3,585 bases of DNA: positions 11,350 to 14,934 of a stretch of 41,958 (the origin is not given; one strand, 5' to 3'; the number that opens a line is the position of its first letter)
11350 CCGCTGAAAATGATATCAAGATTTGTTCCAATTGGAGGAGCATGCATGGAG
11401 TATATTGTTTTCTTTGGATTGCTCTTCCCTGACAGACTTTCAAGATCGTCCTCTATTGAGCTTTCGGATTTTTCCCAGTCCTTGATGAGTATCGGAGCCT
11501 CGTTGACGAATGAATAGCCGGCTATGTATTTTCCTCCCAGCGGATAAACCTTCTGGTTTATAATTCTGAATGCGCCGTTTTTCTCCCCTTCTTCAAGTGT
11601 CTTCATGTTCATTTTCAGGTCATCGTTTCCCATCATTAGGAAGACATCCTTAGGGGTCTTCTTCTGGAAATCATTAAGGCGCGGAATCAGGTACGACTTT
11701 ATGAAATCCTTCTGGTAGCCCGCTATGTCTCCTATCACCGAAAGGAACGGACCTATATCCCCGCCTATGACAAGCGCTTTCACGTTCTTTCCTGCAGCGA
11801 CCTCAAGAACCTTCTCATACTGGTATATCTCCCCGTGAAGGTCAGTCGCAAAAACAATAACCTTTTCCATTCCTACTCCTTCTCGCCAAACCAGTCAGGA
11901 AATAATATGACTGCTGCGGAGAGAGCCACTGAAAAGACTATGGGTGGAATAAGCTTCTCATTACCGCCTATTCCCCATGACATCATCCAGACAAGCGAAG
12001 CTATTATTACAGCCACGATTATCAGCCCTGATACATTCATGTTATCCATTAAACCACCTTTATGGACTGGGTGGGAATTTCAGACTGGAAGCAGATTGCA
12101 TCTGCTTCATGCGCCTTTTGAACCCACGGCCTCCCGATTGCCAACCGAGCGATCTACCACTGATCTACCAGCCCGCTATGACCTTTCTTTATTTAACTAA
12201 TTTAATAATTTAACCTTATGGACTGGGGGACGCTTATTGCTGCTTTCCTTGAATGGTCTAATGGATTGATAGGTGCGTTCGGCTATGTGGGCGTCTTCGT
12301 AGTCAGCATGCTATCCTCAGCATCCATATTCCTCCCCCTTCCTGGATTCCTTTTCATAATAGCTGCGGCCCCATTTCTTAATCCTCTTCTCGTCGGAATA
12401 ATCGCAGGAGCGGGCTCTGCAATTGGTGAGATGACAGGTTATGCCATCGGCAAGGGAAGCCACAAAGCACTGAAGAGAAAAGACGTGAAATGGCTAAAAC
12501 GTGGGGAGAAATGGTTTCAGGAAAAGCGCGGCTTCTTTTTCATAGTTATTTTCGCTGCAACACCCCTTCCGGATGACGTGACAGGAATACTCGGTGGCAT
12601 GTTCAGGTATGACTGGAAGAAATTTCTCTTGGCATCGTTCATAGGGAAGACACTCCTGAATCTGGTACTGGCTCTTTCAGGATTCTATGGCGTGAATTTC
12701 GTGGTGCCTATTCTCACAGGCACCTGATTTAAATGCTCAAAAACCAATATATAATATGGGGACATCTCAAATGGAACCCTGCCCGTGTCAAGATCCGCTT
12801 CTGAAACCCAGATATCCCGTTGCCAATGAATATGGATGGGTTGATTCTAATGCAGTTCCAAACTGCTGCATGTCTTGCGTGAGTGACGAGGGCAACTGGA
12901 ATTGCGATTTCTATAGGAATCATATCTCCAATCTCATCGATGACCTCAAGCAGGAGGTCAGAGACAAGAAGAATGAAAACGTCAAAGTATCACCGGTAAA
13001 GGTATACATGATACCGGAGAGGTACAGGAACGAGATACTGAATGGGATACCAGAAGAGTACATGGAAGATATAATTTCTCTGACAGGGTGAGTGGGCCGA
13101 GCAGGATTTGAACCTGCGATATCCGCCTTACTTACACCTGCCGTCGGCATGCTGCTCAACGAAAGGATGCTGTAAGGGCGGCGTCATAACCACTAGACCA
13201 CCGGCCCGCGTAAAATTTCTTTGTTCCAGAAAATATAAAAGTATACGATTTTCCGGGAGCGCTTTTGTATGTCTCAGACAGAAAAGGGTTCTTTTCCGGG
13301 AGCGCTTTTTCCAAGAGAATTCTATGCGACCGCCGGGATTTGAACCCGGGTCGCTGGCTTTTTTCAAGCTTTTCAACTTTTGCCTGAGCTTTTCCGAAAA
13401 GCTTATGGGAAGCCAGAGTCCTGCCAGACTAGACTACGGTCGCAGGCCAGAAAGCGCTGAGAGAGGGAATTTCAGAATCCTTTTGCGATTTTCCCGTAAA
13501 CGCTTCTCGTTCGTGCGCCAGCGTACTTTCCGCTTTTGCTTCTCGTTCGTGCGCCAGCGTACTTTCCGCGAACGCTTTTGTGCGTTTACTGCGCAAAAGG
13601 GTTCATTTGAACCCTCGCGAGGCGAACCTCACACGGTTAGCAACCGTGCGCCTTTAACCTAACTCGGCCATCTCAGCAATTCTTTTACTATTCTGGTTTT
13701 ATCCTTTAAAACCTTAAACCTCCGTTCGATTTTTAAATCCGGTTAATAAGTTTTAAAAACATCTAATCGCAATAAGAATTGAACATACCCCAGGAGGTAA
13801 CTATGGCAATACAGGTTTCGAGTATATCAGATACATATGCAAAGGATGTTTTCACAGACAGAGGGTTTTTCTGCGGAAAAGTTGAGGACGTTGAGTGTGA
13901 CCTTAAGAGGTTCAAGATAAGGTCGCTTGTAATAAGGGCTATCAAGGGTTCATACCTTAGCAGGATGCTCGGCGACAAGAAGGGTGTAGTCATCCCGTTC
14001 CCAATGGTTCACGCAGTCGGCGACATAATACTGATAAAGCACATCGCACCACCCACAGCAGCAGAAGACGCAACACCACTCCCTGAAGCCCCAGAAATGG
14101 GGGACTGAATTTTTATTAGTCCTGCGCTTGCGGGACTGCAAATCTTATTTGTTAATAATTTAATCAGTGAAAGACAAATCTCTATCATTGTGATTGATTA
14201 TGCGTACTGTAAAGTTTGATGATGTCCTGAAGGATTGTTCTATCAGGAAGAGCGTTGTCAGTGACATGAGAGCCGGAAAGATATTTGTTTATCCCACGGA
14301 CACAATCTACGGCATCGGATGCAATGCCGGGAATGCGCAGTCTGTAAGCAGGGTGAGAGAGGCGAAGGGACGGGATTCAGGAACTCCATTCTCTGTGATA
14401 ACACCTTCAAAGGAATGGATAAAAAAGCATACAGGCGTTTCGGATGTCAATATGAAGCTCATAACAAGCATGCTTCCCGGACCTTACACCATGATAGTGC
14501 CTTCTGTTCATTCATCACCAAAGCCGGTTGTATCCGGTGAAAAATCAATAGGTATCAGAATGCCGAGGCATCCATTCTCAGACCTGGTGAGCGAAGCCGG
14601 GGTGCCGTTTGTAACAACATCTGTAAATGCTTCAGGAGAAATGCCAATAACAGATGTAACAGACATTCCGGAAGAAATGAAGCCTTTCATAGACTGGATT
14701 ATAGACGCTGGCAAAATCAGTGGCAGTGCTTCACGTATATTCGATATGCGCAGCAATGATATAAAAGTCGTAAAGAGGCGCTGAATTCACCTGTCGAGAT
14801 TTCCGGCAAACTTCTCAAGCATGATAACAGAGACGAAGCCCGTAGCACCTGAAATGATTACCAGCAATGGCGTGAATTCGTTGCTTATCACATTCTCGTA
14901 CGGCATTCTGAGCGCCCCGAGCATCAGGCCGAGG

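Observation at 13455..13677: tRNA-Ser(GCU) split by an unusually long (137 nt), repeat-containing T-loop intron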

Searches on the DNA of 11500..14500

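Call 11: search_rna_families(source=window, start=11500, end=14500, threshold=evalue, max_evalue=1, show_alignments=5)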
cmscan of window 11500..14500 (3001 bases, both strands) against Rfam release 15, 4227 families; matches with E-value up to 1: 5.
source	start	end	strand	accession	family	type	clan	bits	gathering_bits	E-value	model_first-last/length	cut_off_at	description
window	13093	13207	-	RF00005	tRNA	Gene; tRNA;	CL00001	56.2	29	9.4e-11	1-71/71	no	tRNA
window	13325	13443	-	RF00005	tRNA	Gene; tRNA;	CL00001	52.8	29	8e-10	1-71/71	no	tRNA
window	13590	13677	-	RF00005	tRNA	Gene; tRNA;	CL00001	27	29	0.0098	1-71/71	no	tRNA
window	13092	13150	+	RF04354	Plastid-ycf2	Cis-reg;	-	23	65.7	0.14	1-75/75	no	Plastid-ycf2 5UTR RNA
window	12119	12174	-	RF00005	tRNA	Gene; tRNA;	CL00001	22.2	29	0.21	1-71/71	no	tRNA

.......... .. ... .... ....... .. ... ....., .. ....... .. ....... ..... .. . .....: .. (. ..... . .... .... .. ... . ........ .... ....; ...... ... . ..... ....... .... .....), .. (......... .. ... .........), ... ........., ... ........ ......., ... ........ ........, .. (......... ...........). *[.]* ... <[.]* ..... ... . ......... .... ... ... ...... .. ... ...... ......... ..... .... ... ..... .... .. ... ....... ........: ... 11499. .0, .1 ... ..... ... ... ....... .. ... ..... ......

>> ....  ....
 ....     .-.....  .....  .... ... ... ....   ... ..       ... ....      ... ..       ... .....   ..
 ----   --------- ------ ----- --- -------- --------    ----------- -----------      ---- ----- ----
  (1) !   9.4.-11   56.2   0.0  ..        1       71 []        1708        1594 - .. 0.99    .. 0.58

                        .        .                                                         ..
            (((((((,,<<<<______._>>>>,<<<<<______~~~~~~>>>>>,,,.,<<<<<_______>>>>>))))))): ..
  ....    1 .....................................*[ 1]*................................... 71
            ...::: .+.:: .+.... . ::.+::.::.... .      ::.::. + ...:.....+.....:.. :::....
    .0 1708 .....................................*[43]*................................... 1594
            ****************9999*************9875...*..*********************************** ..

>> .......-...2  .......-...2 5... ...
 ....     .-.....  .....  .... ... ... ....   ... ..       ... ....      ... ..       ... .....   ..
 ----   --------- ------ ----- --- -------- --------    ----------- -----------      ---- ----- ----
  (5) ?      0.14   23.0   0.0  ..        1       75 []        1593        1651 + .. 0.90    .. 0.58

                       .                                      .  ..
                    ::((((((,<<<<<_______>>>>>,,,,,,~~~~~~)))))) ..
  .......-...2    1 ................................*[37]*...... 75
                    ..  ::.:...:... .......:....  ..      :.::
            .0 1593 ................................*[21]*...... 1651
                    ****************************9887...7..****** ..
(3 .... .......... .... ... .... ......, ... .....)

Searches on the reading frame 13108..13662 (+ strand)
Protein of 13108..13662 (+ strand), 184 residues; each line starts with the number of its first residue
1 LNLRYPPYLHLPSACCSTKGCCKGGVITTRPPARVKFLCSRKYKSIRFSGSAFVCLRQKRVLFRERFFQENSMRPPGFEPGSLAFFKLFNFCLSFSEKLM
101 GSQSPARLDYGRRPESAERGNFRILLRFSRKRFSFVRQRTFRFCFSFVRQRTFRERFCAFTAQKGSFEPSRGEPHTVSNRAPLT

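Call 80: search_protein_families(library=pfam, proteins=[window:13108-13662:+], max_evalue=0.01)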
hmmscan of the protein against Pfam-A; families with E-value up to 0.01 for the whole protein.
window:13108-13662:+ (184 aa): 0 families

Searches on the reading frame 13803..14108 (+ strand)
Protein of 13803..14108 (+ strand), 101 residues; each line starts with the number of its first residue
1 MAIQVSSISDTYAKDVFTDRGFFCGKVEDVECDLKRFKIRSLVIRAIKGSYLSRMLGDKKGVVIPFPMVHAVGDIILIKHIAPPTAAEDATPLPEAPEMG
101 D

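Call 26: find_encoding_contigs(protein=window:13803-14108:+, flank=10000, max_places=10)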
Protein window:13803-14108:+ (101 aa): 2 contigs read that carry it; 2 places shown.
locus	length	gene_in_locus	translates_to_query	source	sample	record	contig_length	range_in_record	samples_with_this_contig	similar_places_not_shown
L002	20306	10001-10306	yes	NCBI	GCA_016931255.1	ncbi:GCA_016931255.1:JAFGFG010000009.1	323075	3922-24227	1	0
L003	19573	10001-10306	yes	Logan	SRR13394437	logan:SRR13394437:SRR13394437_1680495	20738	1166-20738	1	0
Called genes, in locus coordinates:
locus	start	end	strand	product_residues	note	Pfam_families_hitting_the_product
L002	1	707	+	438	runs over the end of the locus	PF14528:LAGLIDADG_3 (weak)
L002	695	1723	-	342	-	PF00579:tRNA-synt_1b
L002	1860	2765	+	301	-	PF01916:DS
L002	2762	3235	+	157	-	PF01862:PvlArgDC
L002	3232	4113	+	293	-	PF01758:SBF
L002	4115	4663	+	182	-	-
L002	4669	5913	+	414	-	PF00753:Lactamase_B, PF23023:Anti-Pycsar_Apyc1 (weak), PF10996:Beta-Casp, PF07521:RMMBL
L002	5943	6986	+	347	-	PF01137:RTC, PF05189:RTC_insert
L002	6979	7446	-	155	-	PF00132:Hexapep, PF14602:Hexapep_2 (weak)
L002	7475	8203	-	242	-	PF00149:Metallophos, PF14582:Metallophos_3 (faint)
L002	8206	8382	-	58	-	-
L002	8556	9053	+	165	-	PF09335:VTT_dom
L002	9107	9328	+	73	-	-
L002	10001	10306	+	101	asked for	PF05239:PRC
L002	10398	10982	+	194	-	PF01300:Sua5_yciO_yrdC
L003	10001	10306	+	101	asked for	PF05239:PRC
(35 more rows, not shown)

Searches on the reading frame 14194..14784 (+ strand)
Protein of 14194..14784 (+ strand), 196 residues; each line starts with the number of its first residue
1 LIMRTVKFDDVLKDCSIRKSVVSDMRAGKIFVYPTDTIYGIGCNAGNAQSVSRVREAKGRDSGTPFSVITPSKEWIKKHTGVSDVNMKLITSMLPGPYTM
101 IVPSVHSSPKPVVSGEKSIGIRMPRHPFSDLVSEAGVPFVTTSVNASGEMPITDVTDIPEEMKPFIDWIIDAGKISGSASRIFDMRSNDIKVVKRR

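Call 18: search_protein_families(library=pfam, proteins=[window:14194-14784:+])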
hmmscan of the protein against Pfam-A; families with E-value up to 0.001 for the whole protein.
window:14194-14784:+ (196 aa): 1 family
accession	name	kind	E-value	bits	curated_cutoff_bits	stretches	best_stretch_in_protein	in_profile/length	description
PF01300.24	Sua5_yciO_yrdC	-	3.1e-43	147.8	25.1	1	25-194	3-176/178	Telomere recombination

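Call 23: find_related_loci(query=window:14200-14781:+, collection=genome_contigs, flank=10000)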
Query window:14200-14781:+ (194 aa) in genome_contigs; peptide patterns used: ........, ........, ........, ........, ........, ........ (x = any residue, [..] = any of these).
114 stretches matched a pattern; 1 encode a relative of the query (tblastn E <= 1e-3); 1 distinct loci.
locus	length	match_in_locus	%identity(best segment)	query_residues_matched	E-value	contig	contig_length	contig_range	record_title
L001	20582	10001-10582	93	1-194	1e-119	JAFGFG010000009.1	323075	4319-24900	MAG: Candidatus Aenigmatarchaeota archaeon isolate Zod_Metabat.1300 k87_14378440, whole genome shotgun sequence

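Call 29: find_homologous_proteins(query=window:14200-14781:+, max_evalue=1e-20)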
Query window:14200-14781:+ (194 aa): 732 proteins with E <= 1e-20 among 1050 candidates; the best 120 are listed.
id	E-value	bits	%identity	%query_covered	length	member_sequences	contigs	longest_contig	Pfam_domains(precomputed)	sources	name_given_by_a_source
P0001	6.5e-113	393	93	100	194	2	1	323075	PF01300.25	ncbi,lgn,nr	ncbi:MAG: threonylcarbamoyl-AMP synthase [Candidatus Aenigmarchaeota archaeon]|nr:threonylcarbamoyl-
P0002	5.6e-94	331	76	100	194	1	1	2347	PF01300.25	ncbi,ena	-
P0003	2.0e-82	293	67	100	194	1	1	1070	PF01300.25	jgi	jgi:tRNA threonylcarbamoyl adenosine modification protein (Sua5/YciO/YrdC/YwlC family)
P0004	2.5e-72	260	61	97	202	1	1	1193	PF01300.25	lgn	-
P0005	1.6e-71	258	60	100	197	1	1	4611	PF01300.25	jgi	jgi:tRNA threonylcarbamoyl adenosine modification protein (Sua5/YciO/YrdC/YwlC family)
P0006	9.0e-71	255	59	100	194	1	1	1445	PF01300.25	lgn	-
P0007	1.9e-70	254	59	99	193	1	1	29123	PF01300.25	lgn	-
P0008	2.1e-70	254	59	100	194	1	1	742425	PF01300.25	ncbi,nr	ncbi:MAG: threonylcarbamoyl-AMP synthase [Candidatus Aenigmatarchaeota archaeon]|nr:MAG: threonylcar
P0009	4.6e-70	253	59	100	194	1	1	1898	PF01300.25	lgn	-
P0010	3.9e-69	250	59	99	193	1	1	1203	PF01300.25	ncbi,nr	ncbi:MAG: threonylcarbamoyl-AMP synthase [Candidatus Aenigmarchaeota archaeon]|nr:threonylcarbamoyl-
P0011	7.1e-69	249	56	100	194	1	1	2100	PF01300.25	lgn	-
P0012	8.6e-69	249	58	99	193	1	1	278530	PF01300.25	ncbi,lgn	-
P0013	1.6e-68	248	57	100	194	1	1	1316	PF01300.25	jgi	jgi:tRNA threonylcarbamoyl adenosine modification protein (Sua5/YciO/YrdC/YwlC family)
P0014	5.6e-68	246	55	99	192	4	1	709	PF01300.25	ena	-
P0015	1.4e-67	245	57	99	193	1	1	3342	PF01300.25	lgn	-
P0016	2.9e-67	244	58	99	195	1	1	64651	PF01300.25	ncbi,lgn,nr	ncbi:MAG: threonylcarbamoyl-AMP synthase [Candidatus Aenigmarchaeota archaeon]|nr:threonylcarbamoyl-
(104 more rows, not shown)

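Call 30: find_encoding_contigs(protein=P0002, flank=10000, max_places=2)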
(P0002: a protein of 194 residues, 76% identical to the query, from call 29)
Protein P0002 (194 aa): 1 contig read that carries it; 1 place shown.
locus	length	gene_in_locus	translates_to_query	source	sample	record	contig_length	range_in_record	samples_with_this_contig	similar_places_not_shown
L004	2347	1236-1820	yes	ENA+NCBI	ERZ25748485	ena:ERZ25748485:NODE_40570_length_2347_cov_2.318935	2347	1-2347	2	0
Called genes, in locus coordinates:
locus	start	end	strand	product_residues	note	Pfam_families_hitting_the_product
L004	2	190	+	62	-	?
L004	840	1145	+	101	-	PF05239:PRC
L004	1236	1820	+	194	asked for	PF01300:Sua5_yciO_yrdC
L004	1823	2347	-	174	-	?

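Call 31: find_encoding_contigs(protein=P0008, flank=10000, max_places=2)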
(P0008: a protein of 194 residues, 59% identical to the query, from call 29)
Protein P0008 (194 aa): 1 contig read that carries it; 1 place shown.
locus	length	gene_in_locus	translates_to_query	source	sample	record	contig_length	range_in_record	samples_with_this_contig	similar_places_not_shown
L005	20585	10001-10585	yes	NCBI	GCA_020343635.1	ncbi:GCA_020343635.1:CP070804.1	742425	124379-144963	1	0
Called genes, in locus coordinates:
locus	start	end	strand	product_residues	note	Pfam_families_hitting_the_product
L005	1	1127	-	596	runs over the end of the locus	-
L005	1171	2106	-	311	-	PF20030:bpMoxR, PF00493:MCM (weak), PF01078:Mg_chelatase (faint), PF05496:RuvB_N (faint), PF07726:AAA_3, PF07728:AAA_5, PF00004:AAA (weak), PF17863:AAA_lid_2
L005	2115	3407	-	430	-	-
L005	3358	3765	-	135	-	-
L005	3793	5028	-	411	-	PF13091:PLDc_2, PF00614:PLDc (faint), PF13091:PLDc_2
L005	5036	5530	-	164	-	PF01467:CTP_transf_like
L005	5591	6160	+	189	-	PF00352:TBP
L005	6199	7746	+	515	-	PF08903:DUF1846, PF20921:DUF1846_C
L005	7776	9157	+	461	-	PF01656:CbiA (weak), PF06418:CTP_synth_N, PF00117:GATase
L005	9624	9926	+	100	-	PF05239:PRC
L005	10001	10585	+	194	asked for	PF01300:Sua5_yciO_yrdC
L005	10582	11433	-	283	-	PF04018:VCA0040-like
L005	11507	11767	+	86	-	PF01247:Ribosomal_L35Ae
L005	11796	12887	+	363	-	PF02005:TRM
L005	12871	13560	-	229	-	-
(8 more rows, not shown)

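Call 32: find_encoding_contigs(protein=P0007, flank=10000, max_places=2)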
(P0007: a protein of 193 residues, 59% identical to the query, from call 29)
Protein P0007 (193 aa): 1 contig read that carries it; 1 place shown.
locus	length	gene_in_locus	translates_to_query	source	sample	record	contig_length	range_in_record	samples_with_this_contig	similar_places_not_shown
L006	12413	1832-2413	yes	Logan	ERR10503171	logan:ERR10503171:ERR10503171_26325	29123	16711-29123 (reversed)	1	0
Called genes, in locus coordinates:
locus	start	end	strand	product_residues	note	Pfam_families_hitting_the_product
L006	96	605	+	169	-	PF09335:VTT_dom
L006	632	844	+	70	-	-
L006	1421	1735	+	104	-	PF05239:PRC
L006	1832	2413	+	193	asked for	PF01300:Sua5_yciO_yrdC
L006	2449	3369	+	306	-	-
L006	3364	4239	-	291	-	PF04018:VCA0040-like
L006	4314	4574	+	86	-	PF01247:Ribosomal_L35Ae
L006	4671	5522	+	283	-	-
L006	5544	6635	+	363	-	PF02005:TRM, PF02475:TRM5-TYW2_MTfase (weak), PF06325:PrmA (faint), PF13847:Methyltransf_31 (weak)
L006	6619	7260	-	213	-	-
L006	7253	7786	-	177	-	-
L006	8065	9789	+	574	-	-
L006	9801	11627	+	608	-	PF01261:AP_endonuc_2 (faint)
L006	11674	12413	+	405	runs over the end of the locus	PF01909:NTP_transf_2, PF18765:Polbeta, PF05168:HEPN (faint)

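Call 36: find_encoding_contigs(protein=P0012, flank=10000, max_places=1)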
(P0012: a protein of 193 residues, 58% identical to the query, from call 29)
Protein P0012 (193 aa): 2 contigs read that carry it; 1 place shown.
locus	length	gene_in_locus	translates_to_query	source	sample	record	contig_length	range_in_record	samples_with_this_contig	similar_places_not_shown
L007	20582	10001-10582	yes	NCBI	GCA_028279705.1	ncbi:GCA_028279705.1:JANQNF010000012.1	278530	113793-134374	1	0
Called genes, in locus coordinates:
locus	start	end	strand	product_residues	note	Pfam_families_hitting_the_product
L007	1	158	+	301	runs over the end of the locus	PF01916:DS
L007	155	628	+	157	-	PF01862:PvlArgDC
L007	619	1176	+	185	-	-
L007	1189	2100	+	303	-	PF01758:SBF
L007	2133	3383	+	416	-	PF00753:Lactamase_B, PF23023:Anti-Pycsar_Apyc1, PF12706:Lactamase_B_2, PF10996:Beta-Casp, PF07521:RMMBL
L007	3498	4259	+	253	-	PF14528:LAGLIDADG_3 (weak)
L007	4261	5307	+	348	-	PF01137:RTC, PF05189:RTC_insert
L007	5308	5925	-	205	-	PF05724:TPMT, PF13489:Methyltransf_23, PF02353:CMAS, PF13847:Methyltransf_31, PF08241:Methyltransf_11, PF08242:Methyltransf_12, PF13649:Methyltransf_25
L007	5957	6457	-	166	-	PF00132:Hexapep, PF14602:Hexapep_2 (weak)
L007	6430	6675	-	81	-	PF04457:MJ1316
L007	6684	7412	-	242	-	PF00149:Metallophos, PF14582:Metallophos_3 (faint)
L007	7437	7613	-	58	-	-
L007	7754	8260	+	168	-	PF09335:VTT_dom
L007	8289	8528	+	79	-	-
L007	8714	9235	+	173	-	PF02525:Flavodoxin_2, PF03358:FMN_red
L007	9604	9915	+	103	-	PF05239:PRC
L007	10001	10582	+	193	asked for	PF01300:Sua5_yciO_yrdC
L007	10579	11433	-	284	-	PF04018:VCA0040-like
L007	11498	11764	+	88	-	PF01247:Ribosomal_L35Ae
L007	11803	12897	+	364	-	PF02005:TRM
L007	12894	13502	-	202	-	-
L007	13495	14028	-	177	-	-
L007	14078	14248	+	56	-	-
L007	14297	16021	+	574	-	-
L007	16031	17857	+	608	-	PF01261:AP_endonuc_2 (faint)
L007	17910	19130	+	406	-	PF01909:NTP_transf_2, PF18765:Polbeta, PF05168:HEPN (faint)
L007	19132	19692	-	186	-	PF13189:Cytidylate_kin2, PF13207:AAA_17, PF13238:AAA_18, PF13671:AAA_33 (faint), PF02224:Cytidylate_kin (weak)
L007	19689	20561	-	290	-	PF01261:AP_endonuc_2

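Call 37: find_encoding_contigs(protein=P0016, flank=10000, max_places=1)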
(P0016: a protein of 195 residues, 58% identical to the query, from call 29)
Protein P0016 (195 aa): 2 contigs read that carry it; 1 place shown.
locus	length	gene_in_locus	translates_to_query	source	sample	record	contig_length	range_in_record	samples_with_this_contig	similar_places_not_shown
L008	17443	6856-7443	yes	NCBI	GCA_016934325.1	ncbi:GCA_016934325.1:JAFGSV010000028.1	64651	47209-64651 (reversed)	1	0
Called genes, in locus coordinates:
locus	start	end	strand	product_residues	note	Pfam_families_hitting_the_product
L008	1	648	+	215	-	PF01137:RTC, PF05189:RTC_insert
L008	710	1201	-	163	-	PF00132:Hexapep, PF14602:Hexapep_2 (weak)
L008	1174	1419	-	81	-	PF04457:MJ1316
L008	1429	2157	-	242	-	PF00149:Metallophos, PF14582:Metallophos_3 (faint)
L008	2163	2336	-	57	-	-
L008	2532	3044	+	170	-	PF09335:VTT_dom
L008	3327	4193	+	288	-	PF14398:ATPgrasp_YheCD (faint), PF14397:ATPgrasp_ST (faint), PF01071:GARS_A (faint), PF02655:ATP-grasp_3, PF02955:GSH-S_ATP, PF08443:RimK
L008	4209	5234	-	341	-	PF00291:PALP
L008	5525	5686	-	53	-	PF23477:zf_Tbcl_2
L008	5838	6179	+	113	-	PF05239:PRC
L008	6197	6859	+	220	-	PF04493:Endonuclease_5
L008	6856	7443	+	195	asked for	PF01300:Sua5_yciO_yrdC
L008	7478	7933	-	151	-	PF06695:Sm_multidrug_ex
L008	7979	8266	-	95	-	-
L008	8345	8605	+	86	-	PF01247:Ribosomal_L35Ae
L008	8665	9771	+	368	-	PF02005:TRM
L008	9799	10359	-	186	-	-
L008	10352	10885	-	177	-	-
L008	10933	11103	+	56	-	-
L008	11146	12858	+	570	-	-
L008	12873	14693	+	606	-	-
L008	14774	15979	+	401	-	PF01909:NTP_transf_2, PF18765:Polbeta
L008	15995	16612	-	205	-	PF06745:ATPase, PF13481:AAA_25 (faint), PF23442:DUF7125, PF06745:ATPase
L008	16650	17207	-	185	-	PF13189:Cytidylate_kin2, PF13207:AAA_17, PF13238:AAA_18, PF01202:SKI (faint), PF02224:Cytidylate_kin (weak)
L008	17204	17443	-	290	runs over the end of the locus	PF01261:AP_endonuc_2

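Call 38: find_encoding_contigs(protein=P0005, flank=10000, max_places=1)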
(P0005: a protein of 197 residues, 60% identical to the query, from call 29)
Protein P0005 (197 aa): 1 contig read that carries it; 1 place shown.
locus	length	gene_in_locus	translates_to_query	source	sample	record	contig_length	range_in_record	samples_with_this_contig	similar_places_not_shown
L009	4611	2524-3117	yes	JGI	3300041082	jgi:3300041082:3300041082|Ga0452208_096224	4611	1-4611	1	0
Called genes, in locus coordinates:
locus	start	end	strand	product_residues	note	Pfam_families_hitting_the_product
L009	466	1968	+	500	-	PF14099:Polysacc_lyase (faint), PF21294:Polysacc_lyase_14 (faint)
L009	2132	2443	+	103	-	PF05239:PRC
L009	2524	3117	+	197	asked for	PF01300:Sua5_yciO_yrdC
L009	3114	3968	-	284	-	PF04018:VCA0040-like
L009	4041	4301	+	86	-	PF01247:Ribosomal_L35Ae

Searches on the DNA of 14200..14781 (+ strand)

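Call 24: search_rna_families(source=L001, threshold=gathering)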
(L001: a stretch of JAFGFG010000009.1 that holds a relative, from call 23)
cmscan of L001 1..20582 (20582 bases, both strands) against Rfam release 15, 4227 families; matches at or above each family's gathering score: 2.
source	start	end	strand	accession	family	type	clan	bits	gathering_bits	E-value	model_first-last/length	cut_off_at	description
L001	8933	9049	-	RF00005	tRNA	Gene; tRNA;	CL00001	56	29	7.2e-10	1-71/71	no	tRNA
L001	9136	9250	-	RF00005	tRNA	Gene; tRNA;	CL00001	53.1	29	4.4e-09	1-71/71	no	tRNA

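Call 34: search_rna_families(sources=[L004, L005, L006], threshold=gathering)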
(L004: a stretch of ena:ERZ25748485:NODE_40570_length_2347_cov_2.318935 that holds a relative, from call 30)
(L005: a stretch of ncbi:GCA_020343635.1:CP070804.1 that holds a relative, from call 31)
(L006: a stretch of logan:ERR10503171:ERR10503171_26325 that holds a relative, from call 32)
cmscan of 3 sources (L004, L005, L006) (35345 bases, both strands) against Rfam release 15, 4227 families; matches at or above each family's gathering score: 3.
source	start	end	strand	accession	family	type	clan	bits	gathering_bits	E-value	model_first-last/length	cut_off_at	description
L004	540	612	-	RF00005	tRNA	Gene; tRNA;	CL00001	63.6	29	1e-11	1-71/71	no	tRNA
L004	192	289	-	RF00005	tRNA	Gene; tRNA;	CL00001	56.5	29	9e-10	1-71/71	no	tRNA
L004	627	712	-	RF00005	tRNA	Gene; tRNA;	CL00001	54.7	29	2.7e-09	1-71/71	no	tRNA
